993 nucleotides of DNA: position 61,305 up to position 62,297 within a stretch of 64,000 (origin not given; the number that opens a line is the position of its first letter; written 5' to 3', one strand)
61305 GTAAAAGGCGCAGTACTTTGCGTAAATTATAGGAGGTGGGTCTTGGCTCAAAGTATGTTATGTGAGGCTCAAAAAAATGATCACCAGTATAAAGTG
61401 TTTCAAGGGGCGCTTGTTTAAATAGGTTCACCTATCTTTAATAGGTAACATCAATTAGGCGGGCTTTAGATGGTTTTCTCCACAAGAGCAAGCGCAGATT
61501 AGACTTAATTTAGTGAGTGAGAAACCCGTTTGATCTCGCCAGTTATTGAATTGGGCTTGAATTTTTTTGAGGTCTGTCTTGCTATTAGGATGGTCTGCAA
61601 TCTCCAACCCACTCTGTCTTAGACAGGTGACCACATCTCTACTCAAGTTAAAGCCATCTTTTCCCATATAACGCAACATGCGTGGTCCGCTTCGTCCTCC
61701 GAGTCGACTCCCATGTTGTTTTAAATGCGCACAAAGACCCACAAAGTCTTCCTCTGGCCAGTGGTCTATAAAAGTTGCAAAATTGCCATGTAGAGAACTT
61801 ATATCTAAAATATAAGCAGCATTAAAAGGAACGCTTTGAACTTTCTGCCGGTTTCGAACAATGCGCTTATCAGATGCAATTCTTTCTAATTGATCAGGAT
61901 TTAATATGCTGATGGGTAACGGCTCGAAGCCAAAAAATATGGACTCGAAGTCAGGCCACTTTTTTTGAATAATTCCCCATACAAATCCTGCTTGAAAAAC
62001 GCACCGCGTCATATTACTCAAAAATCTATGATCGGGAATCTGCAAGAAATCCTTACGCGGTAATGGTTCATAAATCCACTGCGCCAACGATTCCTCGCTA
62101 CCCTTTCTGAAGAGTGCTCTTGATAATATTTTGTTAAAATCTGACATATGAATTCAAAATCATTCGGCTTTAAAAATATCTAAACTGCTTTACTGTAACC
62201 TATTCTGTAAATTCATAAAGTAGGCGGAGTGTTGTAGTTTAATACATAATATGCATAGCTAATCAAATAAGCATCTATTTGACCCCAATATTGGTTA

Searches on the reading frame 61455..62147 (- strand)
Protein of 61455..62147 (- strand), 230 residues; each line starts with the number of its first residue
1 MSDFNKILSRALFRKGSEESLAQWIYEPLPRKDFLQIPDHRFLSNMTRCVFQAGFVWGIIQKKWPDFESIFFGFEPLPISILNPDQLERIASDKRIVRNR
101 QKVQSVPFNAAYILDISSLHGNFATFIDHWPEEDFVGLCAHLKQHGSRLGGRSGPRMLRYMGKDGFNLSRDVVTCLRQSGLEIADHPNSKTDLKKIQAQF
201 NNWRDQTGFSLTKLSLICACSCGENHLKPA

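Call 24: search_protein_families(library=pfam, proteins=[window:61455-62147:-], max_evalue=0.00001)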
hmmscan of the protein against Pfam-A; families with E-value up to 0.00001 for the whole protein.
window:61455-62147:- (230 aa): 1 family
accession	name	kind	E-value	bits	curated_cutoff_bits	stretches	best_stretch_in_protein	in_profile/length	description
PF03352.18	Adenine_glyco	-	1.2e-13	51.7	25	1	49-131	33-115/177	Methyladenine glycosylase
